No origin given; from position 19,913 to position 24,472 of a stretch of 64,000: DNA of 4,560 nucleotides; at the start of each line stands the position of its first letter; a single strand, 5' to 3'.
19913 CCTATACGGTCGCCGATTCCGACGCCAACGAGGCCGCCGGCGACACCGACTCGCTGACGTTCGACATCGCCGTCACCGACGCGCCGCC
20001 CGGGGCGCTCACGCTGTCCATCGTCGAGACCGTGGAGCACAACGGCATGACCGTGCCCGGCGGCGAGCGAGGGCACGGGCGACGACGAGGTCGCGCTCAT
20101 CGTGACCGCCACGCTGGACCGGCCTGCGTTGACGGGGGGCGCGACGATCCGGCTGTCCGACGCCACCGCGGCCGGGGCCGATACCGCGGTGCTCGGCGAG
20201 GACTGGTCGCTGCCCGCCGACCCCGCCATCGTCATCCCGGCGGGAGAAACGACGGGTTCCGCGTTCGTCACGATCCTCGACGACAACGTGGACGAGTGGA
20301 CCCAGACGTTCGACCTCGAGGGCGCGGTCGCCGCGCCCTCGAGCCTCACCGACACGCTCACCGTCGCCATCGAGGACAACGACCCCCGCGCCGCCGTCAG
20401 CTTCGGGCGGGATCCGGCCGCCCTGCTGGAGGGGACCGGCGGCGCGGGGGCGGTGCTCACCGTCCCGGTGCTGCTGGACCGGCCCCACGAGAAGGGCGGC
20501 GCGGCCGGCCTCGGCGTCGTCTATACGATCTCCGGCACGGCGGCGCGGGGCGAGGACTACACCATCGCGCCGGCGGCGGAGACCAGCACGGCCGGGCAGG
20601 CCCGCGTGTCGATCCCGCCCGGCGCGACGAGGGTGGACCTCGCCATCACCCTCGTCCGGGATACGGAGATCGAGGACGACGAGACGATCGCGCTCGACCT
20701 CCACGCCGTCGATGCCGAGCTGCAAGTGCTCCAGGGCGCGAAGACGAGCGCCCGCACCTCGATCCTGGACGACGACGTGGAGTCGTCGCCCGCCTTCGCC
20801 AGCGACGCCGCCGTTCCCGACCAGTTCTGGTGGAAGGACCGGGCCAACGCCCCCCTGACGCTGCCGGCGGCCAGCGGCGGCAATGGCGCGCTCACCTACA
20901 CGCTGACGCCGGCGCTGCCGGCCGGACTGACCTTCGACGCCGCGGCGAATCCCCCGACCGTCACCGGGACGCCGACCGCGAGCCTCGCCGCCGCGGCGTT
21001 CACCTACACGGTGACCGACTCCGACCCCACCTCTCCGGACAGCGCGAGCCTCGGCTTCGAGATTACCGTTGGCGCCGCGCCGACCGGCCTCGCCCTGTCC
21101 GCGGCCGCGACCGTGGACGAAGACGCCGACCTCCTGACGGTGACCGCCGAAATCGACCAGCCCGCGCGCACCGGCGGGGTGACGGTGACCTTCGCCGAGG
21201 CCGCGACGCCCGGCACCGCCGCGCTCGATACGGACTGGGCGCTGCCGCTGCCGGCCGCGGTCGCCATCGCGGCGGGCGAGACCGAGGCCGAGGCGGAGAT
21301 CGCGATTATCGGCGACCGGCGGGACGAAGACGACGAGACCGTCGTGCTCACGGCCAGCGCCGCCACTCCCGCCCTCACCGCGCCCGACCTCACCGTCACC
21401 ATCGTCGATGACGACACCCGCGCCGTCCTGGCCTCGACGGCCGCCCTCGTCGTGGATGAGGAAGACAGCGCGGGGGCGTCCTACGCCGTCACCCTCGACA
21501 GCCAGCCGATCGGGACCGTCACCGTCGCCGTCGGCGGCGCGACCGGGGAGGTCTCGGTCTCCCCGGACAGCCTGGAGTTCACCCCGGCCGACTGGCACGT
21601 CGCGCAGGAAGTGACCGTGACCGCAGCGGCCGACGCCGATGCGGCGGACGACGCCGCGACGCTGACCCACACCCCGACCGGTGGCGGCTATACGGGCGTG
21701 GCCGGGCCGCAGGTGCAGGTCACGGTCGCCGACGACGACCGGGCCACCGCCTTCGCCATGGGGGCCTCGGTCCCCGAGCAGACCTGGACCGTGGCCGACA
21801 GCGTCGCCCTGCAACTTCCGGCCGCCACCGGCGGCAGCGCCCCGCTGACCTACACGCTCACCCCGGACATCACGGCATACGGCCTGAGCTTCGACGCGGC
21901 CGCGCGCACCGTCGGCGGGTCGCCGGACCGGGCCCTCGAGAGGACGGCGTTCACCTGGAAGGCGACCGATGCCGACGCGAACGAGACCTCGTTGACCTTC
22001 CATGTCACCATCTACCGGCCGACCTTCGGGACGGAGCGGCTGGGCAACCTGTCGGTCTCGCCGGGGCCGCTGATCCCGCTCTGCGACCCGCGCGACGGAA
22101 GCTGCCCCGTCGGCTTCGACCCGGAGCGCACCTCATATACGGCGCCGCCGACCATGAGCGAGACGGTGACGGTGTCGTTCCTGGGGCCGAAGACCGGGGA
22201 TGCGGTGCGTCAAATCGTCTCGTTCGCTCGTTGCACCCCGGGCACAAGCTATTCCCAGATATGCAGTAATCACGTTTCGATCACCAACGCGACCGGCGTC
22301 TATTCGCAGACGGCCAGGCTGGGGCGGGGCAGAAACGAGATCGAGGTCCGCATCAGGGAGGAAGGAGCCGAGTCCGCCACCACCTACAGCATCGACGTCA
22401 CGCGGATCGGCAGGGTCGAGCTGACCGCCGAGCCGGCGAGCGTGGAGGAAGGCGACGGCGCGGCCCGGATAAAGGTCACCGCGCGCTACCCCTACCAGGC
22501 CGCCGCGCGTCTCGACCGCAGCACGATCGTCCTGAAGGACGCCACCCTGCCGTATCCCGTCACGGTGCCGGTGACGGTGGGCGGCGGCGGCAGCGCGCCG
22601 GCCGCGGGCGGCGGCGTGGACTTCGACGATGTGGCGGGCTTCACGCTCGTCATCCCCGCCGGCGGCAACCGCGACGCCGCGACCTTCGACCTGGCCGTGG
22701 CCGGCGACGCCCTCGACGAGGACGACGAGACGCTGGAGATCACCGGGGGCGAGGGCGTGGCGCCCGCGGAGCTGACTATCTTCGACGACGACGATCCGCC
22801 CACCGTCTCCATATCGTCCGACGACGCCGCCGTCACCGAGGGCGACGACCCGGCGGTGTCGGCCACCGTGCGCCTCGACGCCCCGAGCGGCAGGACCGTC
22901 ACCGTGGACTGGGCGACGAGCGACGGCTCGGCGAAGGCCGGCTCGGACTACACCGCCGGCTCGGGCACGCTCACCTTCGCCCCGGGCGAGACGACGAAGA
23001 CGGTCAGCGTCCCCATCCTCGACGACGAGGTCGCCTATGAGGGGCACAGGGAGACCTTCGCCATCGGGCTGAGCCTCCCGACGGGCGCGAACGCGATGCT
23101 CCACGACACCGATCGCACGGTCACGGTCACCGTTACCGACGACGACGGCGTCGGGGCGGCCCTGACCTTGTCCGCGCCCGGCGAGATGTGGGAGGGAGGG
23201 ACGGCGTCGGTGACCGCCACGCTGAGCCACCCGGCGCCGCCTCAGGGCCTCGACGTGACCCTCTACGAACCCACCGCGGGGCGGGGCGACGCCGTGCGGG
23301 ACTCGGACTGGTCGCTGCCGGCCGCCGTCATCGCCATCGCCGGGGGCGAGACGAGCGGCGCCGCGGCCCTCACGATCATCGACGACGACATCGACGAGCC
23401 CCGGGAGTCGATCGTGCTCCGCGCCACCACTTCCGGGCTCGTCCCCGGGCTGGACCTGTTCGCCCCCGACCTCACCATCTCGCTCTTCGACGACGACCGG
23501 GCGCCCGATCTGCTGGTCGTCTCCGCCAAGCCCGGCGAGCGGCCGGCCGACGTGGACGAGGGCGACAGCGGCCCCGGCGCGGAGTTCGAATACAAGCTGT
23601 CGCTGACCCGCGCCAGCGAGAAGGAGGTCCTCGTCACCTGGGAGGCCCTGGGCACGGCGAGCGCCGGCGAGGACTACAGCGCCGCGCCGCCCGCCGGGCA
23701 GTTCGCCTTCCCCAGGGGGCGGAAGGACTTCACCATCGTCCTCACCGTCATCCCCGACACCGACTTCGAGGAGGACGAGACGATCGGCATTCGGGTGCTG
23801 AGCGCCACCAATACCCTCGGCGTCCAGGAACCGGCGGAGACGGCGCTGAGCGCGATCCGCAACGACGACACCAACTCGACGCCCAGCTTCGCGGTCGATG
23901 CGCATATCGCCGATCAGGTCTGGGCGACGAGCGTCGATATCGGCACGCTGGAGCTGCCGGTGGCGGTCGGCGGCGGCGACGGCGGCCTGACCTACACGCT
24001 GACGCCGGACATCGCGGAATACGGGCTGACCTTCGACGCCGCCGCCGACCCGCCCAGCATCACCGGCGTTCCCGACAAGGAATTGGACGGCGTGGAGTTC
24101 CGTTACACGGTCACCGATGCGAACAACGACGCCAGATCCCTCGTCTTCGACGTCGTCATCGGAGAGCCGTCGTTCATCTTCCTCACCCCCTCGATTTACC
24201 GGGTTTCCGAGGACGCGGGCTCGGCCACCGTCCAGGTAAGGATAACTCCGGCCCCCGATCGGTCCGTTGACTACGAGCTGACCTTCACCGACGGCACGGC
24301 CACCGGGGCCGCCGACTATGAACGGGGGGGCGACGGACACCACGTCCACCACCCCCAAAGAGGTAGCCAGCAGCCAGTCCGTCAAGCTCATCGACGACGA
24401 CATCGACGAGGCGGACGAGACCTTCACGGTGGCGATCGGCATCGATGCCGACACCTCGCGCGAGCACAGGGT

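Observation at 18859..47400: One locus of about 9,500 codons encoding a giant Calx-beta/FN3/LRR/cadherin-like autotransporter adhesin, split over four frames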

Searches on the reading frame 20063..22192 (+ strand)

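Call 44: search_protein_families(library=pfam, proteins=[window:20063-22192:+], max_evalue=0.1)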
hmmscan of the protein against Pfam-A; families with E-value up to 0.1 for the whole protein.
window:20063-22192:+ (710 aa): 3 families
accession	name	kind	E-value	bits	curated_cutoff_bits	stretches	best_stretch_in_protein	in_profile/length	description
PF03160.20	Calx-beta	-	4.2e-08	33.7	27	1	154-238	44-119/119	Calx-beta domain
PF05345.18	He_PIG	-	7.7e-07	29.9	24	2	268-336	24-95/96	Putative Ig domain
PF16397.10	DUF5006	-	0.00092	18.9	34.1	1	355-452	162-255/263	Domain of unknown function (DUF5006)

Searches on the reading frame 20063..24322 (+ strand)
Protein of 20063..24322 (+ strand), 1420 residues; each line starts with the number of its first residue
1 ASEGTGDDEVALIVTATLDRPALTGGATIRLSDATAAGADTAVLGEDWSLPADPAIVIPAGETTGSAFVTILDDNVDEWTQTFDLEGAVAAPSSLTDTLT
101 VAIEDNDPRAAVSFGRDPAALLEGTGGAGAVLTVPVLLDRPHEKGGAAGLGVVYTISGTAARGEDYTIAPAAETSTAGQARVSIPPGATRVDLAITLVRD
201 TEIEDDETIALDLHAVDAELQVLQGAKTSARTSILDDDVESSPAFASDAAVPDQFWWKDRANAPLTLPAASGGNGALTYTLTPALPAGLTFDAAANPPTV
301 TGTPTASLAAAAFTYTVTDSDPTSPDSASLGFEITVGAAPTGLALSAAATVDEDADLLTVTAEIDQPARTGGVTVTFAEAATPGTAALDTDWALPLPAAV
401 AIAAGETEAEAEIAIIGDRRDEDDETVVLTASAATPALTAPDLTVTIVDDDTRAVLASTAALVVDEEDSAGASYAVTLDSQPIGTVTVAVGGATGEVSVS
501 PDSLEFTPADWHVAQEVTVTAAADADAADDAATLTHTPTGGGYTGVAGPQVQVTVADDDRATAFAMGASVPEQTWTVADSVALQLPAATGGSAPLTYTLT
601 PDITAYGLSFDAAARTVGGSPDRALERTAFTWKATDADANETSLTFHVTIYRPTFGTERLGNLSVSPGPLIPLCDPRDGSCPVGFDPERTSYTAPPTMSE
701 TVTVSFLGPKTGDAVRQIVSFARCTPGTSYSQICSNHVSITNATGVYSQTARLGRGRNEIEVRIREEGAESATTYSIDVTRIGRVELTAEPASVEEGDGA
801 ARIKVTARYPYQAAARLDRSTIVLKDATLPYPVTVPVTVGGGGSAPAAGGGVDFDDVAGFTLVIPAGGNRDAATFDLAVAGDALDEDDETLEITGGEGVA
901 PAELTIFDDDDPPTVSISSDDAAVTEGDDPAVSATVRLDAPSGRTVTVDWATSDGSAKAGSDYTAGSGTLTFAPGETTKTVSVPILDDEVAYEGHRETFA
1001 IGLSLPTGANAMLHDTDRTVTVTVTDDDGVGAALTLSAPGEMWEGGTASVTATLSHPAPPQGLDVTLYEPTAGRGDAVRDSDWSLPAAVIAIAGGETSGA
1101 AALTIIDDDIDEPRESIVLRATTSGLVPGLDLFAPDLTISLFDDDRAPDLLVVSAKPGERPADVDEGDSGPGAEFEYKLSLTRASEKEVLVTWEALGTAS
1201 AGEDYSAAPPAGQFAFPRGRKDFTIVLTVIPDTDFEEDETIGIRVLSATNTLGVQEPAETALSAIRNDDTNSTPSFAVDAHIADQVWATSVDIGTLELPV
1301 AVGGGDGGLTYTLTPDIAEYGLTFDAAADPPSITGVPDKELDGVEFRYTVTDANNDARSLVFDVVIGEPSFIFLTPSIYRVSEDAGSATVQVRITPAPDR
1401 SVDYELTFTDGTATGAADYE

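Call 7: search_protein_families(library=pfam, proteins=[window:20063-24322:+], max_evalue=0.01)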
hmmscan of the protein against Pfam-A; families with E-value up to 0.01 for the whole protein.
window:20063-24322:+ (1420 aa): 4 families
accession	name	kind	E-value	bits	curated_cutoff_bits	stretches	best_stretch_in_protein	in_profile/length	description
PF03160.20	Calx-beta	-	4.1e-45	153.1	27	3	908-1028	1-119/119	Calx-beta domain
PF16397.10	DUF5006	-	1.3e-05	25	34.1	0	355-452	162-255/263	Domain of unknown function (DUF5006)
PF12733.13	Cadherin-like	-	0.00019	22.2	24.2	1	684-781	10-88/89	Cadherin-like beta sandwich domain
PF20579.4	LapA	-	0.00062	20.5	27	0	1033-1067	4-37/99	LapA domain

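Call 8: search_protein_families(library=ncbifam, proteins=[window:20063-24322:+], max_evalue=0.01)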
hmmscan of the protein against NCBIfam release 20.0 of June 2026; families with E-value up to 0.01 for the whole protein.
window:20063-24322:+ (1420 aa): 2 families
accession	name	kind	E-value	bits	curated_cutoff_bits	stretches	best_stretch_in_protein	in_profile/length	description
TIGR00845.1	caca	equivalog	5.6e-20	70.7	679.85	1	936-1006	418-486/921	sodium/calcium exchanger 1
NF038115.1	SVAGG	subfamily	1.3e-08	34.4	150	1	915-1026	266-375/407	SVAGG family GlyGly-CTERM protein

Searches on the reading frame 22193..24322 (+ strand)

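Call 44: search_protein_families(library=pfam, proteins=[window:22193-24322:+], max_evalue=0.1)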
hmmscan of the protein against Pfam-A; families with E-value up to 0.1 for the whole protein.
window:22193-24322:+ (710 aa): 4 families
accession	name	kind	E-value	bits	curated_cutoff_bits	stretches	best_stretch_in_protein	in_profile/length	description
PF03160.20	Calx-beta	-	2.6e-40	137.6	27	3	198-318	1-119/119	Calx-beta domain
PF20579.4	LapA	-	4.4e-05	24.2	27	0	323-357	4-37/99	LapA domain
PF12733.13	Cadherin-like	-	0.0024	18.7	24.2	1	17-71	36-88/89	Cadherin-like beta sandwich domain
PF09136.16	Glucodextran_B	-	0.022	15.1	27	1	27-69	39-81/83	Glucodextranase, domain B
